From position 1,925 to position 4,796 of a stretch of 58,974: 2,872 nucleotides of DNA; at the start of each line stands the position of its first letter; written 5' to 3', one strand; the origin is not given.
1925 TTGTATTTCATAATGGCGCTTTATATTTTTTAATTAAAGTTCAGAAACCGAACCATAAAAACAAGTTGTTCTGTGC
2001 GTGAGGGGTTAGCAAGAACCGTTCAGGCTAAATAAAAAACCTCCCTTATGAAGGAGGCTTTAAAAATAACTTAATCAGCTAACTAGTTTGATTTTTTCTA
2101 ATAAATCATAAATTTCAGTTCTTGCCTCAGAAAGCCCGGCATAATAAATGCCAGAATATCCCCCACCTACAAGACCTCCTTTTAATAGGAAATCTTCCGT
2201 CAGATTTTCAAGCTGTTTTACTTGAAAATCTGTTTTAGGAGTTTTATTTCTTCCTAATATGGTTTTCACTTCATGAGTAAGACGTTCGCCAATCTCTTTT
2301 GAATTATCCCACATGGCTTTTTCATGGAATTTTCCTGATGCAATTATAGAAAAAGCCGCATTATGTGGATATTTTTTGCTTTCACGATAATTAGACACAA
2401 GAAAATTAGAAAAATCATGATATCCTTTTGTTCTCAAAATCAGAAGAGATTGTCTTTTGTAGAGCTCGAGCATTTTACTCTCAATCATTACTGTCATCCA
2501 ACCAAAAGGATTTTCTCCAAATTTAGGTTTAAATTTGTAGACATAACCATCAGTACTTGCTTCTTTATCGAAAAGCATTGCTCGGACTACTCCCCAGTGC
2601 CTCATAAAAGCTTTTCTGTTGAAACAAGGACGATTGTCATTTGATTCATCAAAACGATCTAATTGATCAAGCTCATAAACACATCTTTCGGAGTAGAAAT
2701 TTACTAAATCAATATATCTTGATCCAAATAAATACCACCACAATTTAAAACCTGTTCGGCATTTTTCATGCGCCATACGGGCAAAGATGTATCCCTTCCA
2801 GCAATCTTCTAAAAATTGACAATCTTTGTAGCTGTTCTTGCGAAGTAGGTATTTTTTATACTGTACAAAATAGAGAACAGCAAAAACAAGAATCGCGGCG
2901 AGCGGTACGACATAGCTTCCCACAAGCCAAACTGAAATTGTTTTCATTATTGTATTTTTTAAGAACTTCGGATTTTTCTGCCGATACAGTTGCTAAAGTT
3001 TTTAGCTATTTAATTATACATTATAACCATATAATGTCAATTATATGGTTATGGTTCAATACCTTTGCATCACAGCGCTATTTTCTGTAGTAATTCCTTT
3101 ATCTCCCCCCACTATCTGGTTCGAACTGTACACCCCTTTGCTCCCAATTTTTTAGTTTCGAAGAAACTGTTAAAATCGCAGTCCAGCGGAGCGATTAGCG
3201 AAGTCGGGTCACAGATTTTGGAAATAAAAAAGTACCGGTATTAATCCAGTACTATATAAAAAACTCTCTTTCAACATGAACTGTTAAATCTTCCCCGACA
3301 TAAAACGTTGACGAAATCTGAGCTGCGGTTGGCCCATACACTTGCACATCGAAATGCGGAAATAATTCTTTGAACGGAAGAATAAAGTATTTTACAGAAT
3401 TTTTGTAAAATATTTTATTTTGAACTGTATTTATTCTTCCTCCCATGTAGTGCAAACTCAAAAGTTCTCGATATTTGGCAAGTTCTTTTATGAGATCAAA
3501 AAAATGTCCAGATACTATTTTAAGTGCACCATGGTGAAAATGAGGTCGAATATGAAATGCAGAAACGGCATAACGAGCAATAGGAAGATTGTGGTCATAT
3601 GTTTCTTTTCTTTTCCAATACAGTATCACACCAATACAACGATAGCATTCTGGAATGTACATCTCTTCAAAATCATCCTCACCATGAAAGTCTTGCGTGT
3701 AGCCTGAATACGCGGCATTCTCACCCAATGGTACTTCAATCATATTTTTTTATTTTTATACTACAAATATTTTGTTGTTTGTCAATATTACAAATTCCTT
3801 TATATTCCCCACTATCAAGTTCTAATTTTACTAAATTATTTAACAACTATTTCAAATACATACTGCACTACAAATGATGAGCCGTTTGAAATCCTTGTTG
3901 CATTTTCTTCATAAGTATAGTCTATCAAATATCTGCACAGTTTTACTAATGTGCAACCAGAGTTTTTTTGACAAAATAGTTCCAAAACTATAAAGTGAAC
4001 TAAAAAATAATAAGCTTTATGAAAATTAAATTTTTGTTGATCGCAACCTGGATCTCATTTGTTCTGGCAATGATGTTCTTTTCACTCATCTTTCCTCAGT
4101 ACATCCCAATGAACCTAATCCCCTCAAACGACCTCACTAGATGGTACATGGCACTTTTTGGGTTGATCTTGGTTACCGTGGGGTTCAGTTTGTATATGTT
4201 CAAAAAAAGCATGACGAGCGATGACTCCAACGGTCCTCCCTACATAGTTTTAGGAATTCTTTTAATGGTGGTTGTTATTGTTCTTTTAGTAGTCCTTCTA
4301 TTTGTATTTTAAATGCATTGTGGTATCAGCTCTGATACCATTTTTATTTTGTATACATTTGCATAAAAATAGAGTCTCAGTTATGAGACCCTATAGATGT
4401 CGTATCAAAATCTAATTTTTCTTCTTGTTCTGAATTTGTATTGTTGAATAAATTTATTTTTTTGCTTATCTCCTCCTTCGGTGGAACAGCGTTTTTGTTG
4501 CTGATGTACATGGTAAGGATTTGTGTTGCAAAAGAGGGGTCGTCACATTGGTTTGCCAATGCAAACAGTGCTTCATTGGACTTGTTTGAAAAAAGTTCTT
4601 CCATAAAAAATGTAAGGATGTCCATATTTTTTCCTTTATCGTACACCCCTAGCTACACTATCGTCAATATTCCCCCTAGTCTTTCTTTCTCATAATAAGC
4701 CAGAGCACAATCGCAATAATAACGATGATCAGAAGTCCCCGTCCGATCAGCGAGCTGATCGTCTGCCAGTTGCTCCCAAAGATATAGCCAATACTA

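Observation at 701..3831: Conserved intergenic module repeated between the genes of an orphan gene array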

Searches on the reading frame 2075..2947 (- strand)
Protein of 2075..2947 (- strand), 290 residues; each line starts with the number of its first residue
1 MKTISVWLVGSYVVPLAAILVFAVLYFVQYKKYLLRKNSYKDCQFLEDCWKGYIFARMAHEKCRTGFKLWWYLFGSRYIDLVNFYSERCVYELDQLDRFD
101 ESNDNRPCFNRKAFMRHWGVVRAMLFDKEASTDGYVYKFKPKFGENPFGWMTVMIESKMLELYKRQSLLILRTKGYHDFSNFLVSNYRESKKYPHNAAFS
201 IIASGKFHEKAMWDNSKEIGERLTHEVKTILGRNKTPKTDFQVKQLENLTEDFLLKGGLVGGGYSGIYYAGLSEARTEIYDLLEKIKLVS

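Call 12: search_protein_families(library=pfam, proteins=[window:2075-2947:-], max_evalue=0.1)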
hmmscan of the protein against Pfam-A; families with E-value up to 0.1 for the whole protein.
window:2075-2947:- (290 aa): 1 family
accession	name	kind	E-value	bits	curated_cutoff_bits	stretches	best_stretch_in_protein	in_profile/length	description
PF25791.1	BREX_BrxC_wHTH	-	0.096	13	27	0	139-171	62-94/126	BREX ATP-binding protein BrxC winged helix-turn-helix domain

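Call 21: find_homologous_proteins(query=window:2075-2947:-, max_evalue=0.001)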
Query window:2075-2947:- (290 aa): 12 proteins with E <= 0.001 among 874 candidates.
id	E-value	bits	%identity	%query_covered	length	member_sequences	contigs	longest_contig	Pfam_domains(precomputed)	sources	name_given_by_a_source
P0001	2.0e-197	672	100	100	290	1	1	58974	-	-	-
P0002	9.9e-148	509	75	100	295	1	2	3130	-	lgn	-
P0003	1.8e-137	476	70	100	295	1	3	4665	-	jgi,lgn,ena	jgi:hypothetical protein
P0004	7.3e-137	474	70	100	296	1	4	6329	-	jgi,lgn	jgi:hypothetical protein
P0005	3.5e-133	461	71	99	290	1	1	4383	-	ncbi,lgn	-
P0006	2.1e-130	452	67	100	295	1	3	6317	-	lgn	-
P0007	3.2e-129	448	67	99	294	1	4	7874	-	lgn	-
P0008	3.6e-126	438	66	99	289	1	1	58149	-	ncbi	-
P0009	1.9e-121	423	64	98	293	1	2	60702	-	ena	-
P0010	9.2e-117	408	78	78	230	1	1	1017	-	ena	-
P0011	1.5e-109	384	61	100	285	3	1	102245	-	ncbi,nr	ncbi:MAG TPA: hypothetical protein VG982_02000 [Candidatus Paceibacterota bacterium]|nr:hypothetical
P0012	7.5e-96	339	55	98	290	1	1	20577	-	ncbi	-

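Call 22: find_encoding_contigs(protein=P0008, flank=8000, max_places=3)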
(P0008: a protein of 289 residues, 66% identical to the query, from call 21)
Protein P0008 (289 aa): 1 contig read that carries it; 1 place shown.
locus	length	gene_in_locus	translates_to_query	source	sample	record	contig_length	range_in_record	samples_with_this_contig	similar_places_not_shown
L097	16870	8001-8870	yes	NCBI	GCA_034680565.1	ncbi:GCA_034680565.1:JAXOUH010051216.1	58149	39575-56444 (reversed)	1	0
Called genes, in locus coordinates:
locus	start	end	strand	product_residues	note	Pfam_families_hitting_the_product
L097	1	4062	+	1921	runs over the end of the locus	?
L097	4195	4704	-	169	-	PF04542:Sigma70_r2 (weak), PF08281:Sigma70_r4_2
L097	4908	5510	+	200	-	-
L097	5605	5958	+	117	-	-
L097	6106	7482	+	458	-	-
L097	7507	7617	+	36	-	-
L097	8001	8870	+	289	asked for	-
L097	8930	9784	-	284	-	-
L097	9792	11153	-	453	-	PF00078:RVT_1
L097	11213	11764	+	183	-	-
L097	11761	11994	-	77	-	-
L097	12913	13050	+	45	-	-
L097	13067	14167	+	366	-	PF13481:AAA_25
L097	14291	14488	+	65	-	-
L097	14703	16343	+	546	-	PF00239:Resolvase, PF07508:Recombinase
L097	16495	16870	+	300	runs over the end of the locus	PF06071:YchF-GTPase_C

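Call 23: find_encoding_contigs(protein=P0009, flank=8000, max_places=3)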
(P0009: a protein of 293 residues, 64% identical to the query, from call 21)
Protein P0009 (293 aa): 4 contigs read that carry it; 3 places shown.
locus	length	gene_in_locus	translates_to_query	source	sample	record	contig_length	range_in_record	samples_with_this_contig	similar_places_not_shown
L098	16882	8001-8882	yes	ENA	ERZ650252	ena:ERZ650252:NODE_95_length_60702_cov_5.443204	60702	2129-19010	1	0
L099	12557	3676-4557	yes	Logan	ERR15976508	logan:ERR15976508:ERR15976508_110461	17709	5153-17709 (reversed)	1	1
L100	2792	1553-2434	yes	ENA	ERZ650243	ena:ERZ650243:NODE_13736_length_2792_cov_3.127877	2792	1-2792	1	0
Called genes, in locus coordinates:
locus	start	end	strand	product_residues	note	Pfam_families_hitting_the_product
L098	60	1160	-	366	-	PF01471:PG_binding_1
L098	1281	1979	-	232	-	PF05552:MS_channel_1st_1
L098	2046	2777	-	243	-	-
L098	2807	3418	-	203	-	-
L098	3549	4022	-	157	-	-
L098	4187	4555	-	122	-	PF16320:Ribosomal_L12_N, PF00542:Ribosomal_L12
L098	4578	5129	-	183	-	PF00466:Ribosomal_L10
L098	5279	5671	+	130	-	-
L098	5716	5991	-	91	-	-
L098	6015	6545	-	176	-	-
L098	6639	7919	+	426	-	PF02397:Bac_transf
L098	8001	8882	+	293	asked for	-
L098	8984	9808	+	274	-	PF01061:ABC2_membrane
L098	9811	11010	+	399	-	PF00005:ABC_tran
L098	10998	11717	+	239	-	PF05050:Methyltransf_21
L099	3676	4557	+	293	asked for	-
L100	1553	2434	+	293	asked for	-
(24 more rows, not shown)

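Call 24: find_encoding_contigs(protein=P0011, flank=8000, max_places=3)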
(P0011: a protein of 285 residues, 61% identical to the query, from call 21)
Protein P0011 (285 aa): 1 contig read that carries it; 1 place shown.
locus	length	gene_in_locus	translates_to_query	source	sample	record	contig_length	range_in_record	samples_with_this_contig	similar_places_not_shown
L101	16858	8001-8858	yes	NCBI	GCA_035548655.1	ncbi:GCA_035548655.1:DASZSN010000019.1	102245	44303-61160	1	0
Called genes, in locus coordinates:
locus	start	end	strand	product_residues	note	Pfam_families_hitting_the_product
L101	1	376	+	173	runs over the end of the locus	-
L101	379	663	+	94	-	-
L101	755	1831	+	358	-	-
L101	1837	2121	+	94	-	-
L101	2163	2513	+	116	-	-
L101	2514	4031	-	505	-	PF12072:RNase_Y_N, PF26594:KH_NusA_2nd (weak), PF01966:HD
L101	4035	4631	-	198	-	PF00574:CLP_protease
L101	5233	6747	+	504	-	PF13541:ChlI, PF00158:Sigma54_activat (weak), PF01078:Mg_chelatase, PF07728:AAA_5, PF00493:MCM, PF13335:Mg_chelatase_C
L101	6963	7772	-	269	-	PF12686:DUF3800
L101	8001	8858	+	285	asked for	-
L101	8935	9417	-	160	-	PF05163:DinB, PF12867:DinB_2 (weak)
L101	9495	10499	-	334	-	PF23462:LysM3_NFP (faint), PF01476:LysM, PF23446:LysM1_NFP_LYK (faint), PF23473:LysM3_LYK4_5, PF01476:LysM, PF01551:Peptidase_M23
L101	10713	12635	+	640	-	PF00580:UvrD-helicase, PF13245:AAA_19, PF13604:AAA_30 (faint), PF01443:Viral_helicase1 (faint), PF13087:AAA_12 (faint), PF13361:UvrD_C, PF13538:UvrD_C_2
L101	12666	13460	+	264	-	PF00398:RrnaAD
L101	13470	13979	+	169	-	-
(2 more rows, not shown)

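Call 26: find_encoding_contigs(protein=P0002, flank=8000, max_places=3)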
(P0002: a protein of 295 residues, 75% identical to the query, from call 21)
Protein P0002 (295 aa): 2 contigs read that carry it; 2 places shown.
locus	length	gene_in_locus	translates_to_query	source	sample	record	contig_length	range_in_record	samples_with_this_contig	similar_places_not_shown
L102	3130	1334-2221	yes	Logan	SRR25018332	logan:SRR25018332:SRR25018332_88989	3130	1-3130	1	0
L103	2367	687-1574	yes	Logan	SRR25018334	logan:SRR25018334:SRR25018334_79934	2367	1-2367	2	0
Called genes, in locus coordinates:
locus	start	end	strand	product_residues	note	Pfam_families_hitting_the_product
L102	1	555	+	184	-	?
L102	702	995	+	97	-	-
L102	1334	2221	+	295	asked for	-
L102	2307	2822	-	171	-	-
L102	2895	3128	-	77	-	?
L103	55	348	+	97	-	-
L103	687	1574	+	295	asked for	-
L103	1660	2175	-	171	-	-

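Call 27: find_encoding_contigs(protein=P0004, flank=8000, max_places=4)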
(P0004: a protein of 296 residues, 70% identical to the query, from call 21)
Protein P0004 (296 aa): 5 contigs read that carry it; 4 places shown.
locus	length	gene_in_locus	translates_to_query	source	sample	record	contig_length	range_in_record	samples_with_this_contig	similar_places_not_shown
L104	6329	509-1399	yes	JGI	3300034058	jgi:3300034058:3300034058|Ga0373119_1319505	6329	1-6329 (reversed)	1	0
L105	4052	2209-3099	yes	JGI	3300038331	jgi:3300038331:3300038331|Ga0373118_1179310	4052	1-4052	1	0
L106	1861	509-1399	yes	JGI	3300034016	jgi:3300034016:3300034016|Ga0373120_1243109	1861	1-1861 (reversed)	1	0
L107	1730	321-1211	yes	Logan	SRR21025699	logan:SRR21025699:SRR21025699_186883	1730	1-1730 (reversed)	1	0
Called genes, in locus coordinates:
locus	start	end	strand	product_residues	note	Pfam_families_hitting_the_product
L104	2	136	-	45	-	?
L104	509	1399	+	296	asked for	-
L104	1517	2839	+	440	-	PF00239:Resolvase, PF07508:Recombinase, PF13408:Zn_ribbon_recom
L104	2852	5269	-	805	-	-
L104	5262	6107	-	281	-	-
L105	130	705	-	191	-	-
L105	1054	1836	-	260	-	PF01738:DLH (faint), PF02129:Peptidase_S15 (weak), PF12146:Hydrolase_4, PF00561:Abhydrolase_1, PF12697:Abhydrolase_6 (faint), PF20408:Abhydrolase_11 (weak), PF00326:Peptidase_S9, PF12146:Hydrolase_4 (weak), +1 more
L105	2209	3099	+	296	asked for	-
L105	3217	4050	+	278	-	?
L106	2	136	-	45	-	?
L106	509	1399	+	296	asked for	-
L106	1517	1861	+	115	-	?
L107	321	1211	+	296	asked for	-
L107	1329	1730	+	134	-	?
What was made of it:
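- On tRNA-targeted integrative island / tandem accretion array: Large serine recombinases occur only in related loci, L104 and L097 (calls 22, 27).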

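Call 28: find_encoding_contigs(protein=P0007, flank=8000, max_places=4)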
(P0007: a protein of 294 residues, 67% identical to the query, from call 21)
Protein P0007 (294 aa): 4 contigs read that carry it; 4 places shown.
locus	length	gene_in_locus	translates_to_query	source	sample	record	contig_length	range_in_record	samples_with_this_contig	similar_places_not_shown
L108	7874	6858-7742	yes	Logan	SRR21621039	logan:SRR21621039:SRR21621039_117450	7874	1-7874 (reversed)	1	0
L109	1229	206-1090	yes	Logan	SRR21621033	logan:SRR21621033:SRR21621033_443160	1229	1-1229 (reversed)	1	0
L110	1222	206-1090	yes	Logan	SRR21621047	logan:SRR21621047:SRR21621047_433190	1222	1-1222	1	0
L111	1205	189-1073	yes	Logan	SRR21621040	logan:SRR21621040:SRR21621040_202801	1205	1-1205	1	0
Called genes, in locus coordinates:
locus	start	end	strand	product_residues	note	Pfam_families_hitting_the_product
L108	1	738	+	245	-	?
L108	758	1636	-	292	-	-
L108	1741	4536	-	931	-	PF01807:Zn_ribbon_DnaG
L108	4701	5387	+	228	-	PF00072:Response_reg, PF00196:GerE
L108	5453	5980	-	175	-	PF04264:YceI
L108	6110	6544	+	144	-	-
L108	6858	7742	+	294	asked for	-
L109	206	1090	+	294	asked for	-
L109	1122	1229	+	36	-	?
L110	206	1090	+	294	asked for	-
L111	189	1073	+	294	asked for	-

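Call 29: find_encoding_contigs(protein=P0005, flank=8000, max_places=3)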
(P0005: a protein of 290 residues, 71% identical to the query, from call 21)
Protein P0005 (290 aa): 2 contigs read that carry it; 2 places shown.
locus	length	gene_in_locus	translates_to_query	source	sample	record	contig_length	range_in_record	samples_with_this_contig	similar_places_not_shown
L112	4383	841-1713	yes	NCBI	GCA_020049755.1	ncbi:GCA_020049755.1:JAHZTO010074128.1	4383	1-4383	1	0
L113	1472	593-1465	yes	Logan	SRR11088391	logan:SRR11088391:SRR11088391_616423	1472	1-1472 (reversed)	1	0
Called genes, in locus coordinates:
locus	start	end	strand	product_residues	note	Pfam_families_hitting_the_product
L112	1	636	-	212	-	?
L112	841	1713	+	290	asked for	-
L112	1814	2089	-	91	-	-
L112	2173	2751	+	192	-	-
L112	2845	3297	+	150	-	-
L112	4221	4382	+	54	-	?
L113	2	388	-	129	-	?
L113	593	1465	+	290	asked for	-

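Call 47: find_encoding_contigs(protein=P0006, flank=8000, max_places=3)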
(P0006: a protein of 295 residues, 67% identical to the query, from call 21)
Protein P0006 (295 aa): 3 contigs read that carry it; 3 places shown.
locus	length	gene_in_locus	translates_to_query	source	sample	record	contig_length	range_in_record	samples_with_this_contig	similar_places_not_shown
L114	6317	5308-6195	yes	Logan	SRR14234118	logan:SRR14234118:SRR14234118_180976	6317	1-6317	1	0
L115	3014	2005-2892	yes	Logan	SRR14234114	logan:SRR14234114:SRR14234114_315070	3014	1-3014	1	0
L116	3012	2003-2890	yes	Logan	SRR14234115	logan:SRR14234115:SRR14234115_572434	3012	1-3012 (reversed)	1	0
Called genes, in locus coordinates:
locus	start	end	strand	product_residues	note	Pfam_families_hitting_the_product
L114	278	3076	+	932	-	PF03477:ATP-cone, PF00317:Ribonuc_red_lgN, PF02867:Ribonuc_red_lgC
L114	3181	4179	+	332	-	PF00268:Ribonuc_red_sm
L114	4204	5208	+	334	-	PF07681:DoxX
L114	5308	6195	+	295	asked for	-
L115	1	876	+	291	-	?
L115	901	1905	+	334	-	PF07681:DoxX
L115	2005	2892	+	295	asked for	-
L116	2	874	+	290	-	?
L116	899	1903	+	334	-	PF07681:DoxX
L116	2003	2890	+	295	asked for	-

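Call 48: find_encoding_contigs(protein=P0003, flank=8000, max_places=3)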
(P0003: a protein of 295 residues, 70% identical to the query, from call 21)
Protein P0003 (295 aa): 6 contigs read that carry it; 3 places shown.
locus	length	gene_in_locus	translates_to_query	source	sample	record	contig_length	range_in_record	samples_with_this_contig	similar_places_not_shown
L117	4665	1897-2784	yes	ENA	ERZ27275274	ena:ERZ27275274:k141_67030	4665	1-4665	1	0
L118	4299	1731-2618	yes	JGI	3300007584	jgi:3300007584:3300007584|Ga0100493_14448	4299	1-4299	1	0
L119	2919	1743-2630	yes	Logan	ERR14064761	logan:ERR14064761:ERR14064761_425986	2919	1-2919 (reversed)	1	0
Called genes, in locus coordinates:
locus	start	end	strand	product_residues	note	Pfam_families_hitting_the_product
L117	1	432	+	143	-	?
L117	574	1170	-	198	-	-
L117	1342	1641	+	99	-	-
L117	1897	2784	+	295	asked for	-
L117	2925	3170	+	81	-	PF01381:HTH_3, PF12844:HTH_19, PF13413:HTH_25, PF13443:HTH_26 (weak), PF13560:HTH_31 (weak)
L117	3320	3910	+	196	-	-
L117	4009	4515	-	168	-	PF00856:SET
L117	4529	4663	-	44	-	?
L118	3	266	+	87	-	?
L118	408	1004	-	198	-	-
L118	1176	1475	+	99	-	-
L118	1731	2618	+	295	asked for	-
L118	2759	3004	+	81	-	PF01381:HTH_3, PF12844:HTH_19, PF13413:HTH_25, PF13443:HTH_26 (weak), PF13560:HTH_31 (weak)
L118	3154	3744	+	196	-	-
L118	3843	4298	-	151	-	?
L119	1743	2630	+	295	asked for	-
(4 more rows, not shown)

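Call 62: search_protein_families(library=phrogs, proteins=[window:2075-2947:-], max_evalue=0.01)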
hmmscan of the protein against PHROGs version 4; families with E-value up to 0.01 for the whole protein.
window:2075-2947:- (290 aa): 0 families

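Call 63: search_protein_families(library=padloc, proteins=[window:2075-2947:-], max_evalue=0.01)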
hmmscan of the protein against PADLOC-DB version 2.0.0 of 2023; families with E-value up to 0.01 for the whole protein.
window:2075-2947:- (290 aa): 0 families

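Call 86: search_dna_similar(query=window:2075-2947:-, collection=phages, mode=protein, max_evalue=0.001)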
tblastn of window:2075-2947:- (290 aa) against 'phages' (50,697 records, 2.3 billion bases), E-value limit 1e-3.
No match.

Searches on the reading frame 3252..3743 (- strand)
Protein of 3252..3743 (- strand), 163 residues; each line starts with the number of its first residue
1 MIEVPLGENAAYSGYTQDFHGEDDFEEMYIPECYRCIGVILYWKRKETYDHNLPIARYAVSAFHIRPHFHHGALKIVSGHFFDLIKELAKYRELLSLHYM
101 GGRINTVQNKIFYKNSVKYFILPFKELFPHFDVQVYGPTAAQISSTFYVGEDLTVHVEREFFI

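Call 12: search_protein_families(library=pfam, proteins=[window:3252-3743:-], max_evalue=0.1)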
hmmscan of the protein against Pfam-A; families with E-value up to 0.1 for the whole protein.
window:3252-3743:- (163 aa): 1 family
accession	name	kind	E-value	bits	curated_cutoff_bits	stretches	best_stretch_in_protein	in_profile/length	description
PF24382.1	DUF7538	-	0.069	13.5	27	0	26-61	25-60/83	Family of unknown function (DUF7538)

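Call 40: find_homologous_proteins(query=window:3252-3743:-, max_evalue=0.001)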
Query window:3252-3743:- (163 aa): 1 proteins with E <= 0.001 among 4 candidates.
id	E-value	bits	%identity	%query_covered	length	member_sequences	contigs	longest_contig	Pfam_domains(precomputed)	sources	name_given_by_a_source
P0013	8.4e-108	376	100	100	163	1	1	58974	-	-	-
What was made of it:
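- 3252..3743 (-): Cassette gene g5, a 163-aa true orphan. Its terminator is at 3231-3253 and its promoter at 3758-3785. No homologue among 5.8 billion clusters (call 40).
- Tried and rejected: None exist (call 40).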

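Call 62: search_protein_families(library=phrogs, proteins=[window:3252-3743:-], max_evalue=0.01)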
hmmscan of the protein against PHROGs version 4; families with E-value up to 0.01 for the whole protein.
window:3252-3743:- (163 aa): 0 families

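Call 63: search_protein_families(library=padloc, proteins=[window:3252-3743:-], max_evalue=0.01)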
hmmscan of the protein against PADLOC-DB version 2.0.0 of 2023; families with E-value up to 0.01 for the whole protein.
window:3252-3743:- (163 aa): 0 families

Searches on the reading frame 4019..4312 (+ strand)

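Call 12: search_protein_families(library=pfam, proteins=[window:4019-4312:+], max_evalue=0.1)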
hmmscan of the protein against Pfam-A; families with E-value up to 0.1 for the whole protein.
window:4019-4312:+ (97 aa): 4 families
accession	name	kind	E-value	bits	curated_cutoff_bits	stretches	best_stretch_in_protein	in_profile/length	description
PF25592.1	DUF7937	-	0.0013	18.1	31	1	5-92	282-364/402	Domain of unknown function (DUF7937)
PF23605.1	FKS1_dom2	-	0.011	16.1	27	1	18-93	69-143/174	1,3-beta-glucan synthase component FKS1, second domain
PF17159.10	MASE3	-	0.013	15.6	31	1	7-86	106-185/226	Membrane-associated sensor domain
PF11188.13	DUF2975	-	0.037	14.4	27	0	43-94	64-112/130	Protein of unknown function (DUF2975)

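Call 62: search_protein_families(library=phrogs, proteins=[window:4019-4312:+], max_evalue=0.01)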
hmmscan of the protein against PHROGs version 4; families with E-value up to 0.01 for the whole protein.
window:4019-4312:+ (97 aa): 0 families

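Call 63: search_protein_families(library=padloc, proteins=[window:4019-4312:+], max_evalue=0.01)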
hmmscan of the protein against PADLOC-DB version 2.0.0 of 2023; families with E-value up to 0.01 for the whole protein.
window:4019-4312:+ (97 aa): 0 families

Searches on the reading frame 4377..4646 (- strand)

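Call 12: search_protein_families(library=pfam, proteins=[window:4377-4646:-], max_evalue=0.1)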
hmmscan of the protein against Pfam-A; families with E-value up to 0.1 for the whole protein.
window:4377-4646:- (89 aa): 1 family
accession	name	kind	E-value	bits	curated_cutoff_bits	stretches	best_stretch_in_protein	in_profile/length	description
PF13022.12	HTH_Tnp_1_2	-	0.048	14.2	27.9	1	15-77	60-121/122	Helix-turn-helix of insertion element transposase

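Call 62: search_protein_families(library=phrogs, proteins=[window:4377-4646:-], max_evalue=0.01)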
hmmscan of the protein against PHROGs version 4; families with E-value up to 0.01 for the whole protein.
window:4377-4646:- (89 aa): 0 families

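Call 63: search_protein_families(library=padloc, proteins=[window:4377-4646:-], max_evalue=0.01)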
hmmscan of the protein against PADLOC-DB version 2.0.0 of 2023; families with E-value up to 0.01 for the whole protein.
window:4377-4646:- (89 aa): 0 families
